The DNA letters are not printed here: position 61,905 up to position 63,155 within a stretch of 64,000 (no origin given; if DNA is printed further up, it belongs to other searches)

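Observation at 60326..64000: Phage-free lysis-cassette-like kit potentially attacking all three layers of the mycolata envelope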

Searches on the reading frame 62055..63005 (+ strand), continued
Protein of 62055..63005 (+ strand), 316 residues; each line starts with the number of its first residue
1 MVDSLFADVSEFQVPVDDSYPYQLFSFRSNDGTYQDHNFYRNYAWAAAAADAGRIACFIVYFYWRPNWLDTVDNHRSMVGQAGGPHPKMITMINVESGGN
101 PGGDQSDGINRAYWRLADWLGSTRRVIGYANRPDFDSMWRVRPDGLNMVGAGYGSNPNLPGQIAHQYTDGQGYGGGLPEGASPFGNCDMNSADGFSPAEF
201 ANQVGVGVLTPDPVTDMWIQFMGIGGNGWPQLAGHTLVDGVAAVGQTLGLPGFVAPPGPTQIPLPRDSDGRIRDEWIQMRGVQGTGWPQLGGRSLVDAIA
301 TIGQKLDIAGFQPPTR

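Call 84: search_protein_families(library=pfam, proteins=[L045:8922-16802:+, L040:8850-11504:+, L039:8845-9660:+], max_evalue=0.001)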
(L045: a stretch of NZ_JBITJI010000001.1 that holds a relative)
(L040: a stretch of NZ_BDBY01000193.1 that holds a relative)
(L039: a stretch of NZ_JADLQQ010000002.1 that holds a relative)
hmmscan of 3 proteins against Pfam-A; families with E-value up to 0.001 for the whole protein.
L045:8922-16802:+ (2627 aa): 4 families
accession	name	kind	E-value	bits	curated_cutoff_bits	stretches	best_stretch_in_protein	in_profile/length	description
PF20220.3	ABC_toxin_N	-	1.3e-45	154.5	27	1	1568-1695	1-122/122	ABC toxin N-terminal region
PF18413.7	Neuraminidase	-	3.6e-28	98.8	25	1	1727-1847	3-132/171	Neuraminidase-like domain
PF13620.12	CarboxypepD_reg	-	5.3e-08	33.5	32.3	1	12-94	1-81/82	Carboxypeptidase regulatory-like domain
PF18276.7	TcA_TcB_BD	-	0.00042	19.9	25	1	2585-2627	1-43/287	Tc toxin complex TcA C-terminal TcB-binding domain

L040:8850-11504:+ (885 aa): 1 family
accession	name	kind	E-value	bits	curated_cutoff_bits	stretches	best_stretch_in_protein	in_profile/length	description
PF15527.11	Ntox22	-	0.00047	20.7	25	1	780-871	35-125/129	Bacterial toxin 22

L039:8845-9660:+ (272 aa): 0 families
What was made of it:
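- Closest known: Holin/endolysin-dependent release systems. Same: GH25 paralogues in other Nocardia lie next to TcA-like genes (call 84).
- GH25 paralogues sit beside TcA-like toxin genes in other Nocardia (call 84).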

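Call 90: fold_search(model_id=the predicted structure, library=viral)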
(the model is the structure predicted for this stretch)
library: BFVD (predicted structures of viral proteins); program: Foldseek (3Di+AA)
matches with E <= 10: 532; with E <= 0.001: 39
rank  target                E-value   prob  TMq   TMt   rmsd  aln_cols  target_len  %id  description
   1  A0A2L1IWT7            1.1e-18  1.00  0.58  0.36  13.0       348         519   24  Lysin A [Mycobacterium phage Cuke]
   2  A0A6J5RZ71            1.5e-08  1.00  0.44  0.54   4.4       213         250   21  lysozyme [uncultured Caudovirales phage]
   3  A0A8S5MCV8            1.6e-08  1.00  0.44  0.48  12.7       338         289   12  lysozyme [Podoviridae sp. cty0j11]
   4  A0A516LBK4            6.9e-08  1.00  0.48  0.54   4.2       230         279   16  (no name in the UniProt tables at hand)
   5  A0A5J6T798            7.8e-08  1.00  0.43  0.37   4.7       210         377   18  (no name in the UniProt tables at hand)
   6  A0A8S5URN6            1.2e-07  1.00  0.45  0.29  12.3       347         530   19  lysozyme [Siphoviridae sp. ctksc2]
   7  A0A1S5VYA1            1.5e-07  1.00  0.49  0.43  12.9       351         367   20  (no name in the UniProt tables at hand)
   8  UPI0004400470         2.7e-07  1.00  0.47  0.65   4.0       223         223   18  (no name look-up for this kind of identifier)
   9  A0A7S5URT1            2.7e-07  1.00  0.48  0.59   5.1       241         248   17  (no name in the UniProt tables at hand)
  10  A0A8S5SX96            2.8e-07  1.00  0.47  0.55   3.5       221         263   14  lysozyme [Podoviridae sp. ctUm43]
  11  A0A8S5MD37            2.8e-07  1.00  0.43  0.26  10.8       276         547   17  lysozyme [Podoviridae sp. cty0j11]
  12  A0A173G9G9            2.8e-07  1.00  0.42  0.47  14.6       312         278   18  lysozyme [Propionibacterium phage PFR2]
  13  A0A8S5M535            3.9e-07  1.00  0.47  0.47   9.0       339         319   14  lysozyme [Siphoviridae sp. ctulf7]
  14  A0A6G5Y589            4.4e-07  1.00  0.46  0.53   3.5       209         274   16  (no name in the UniProt tables at hand)
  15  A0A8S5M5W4            4.7e-07  1.00  0.42  0.26   4.3       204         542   17  lysozyme [Siphoviridae sp. ctDwe1]
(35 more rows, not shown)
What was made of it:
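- On GH25 muramidase: The viral library gives LysA and lysozymes (call 90).
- Checked: The top viral match is Lysin A of Mycobacterium phage Cuke, E 1e-18 (call 90).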

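Call 91: find_related_loci(query=L001:11328-12380:+, collection=genome_contigs, flank=6000)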
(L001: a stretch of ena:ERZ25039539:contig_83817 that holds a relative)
Query L001:11328-12380:+ (351 aa) in genome_contigs; peptide patterns used: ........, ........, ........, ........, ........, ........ (x = any residue, [..] = any of these).
28 stretches matched a pattern; 20 encode a relative of the query (tblastn E <= 1e-3); 19 distinct loci.
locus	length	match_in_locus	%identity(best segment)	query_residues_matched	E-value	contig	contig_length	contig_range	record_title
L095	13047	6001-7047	86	1-349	0e+0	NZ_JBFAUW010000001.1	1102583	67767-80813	Nocardia sp. NPDC052254 NPDC052254_104_G1.ctg-0001, whole genome shotgun sequence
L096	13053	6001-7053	82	1-351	0e+0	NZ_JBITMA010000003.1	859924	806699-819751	Nocardia sp. NPDC049526 NPDC049526_152_E6.ctg-0003, whole genome shotgun sequence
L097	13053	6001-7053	82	1-351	0e+0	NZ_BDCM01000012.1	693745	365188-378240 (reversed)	Nocardia mikamii NBRC 108933, whole genome shotgun sequence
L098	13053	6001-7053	82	1-351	0e+0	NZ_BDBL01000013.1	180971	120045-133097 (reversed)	Nocardia kruczakiae NBRC 101016, whole genome shotgun sequence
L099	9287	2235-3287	81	1-351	0e+0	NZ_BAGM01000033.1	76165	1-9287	Nocardia veterana NBRC 100344, whole genome shotgun sequence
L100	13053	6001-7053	81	1-351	0e+0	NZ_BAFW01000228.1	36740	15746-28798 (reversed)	Nocardia cerradoensis NBRC 101014, whole genome shotgun sequence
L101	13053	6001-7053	81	1-351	0e+0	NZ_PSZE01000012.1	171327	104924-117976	Nocardia nova strain MDA0897 NODE_12_length_171327_cov_21.8568, whole genome shotgun sequence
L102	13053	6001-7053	82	1-351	0e+0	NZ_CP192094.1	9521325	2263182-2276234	Nocardia sp. CA-084685 chromosome, complete genome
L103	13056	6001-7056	81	1-351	0e+0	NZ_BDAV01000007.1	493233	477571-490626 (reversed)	Nocardia africana NBRC 100379, whole genome shotgun sequence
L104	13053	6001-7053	80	1-351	0e+0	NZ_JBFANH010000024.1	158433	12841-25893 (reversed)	Nocardia sp. NPDC049737 NPDC049737_20_A7.ctg-0024, whole genome shotgun sequence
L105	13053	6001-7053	80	1-351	0e+0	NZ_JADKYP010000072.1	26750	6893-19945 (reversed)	Nocardia sp. BSTN01 72, whole genome shotgun sequence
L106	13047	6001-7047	81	1-351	0e+0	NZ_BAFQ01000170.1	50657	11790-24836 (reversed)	Nocardia aobensis NBRC 100429, whole genome shotgun sequence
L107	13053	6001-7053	82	1-351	0e+0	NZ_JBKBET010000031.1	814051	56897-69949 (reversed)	Nocardia nepalensis strain ACa13097 31, whole genome shotgun sequence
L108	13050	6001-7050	79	1-350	0e+0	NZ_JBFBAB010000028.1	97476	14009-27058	Nocardia sp. NPDC051463 NPDC051463_150_D7.ctg-0028, whole genome shotgun sequence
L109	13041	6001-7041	80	1-351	0e+0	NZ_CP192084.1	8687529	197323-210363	Nocardia sp. CA-135398 chromosome, complete genome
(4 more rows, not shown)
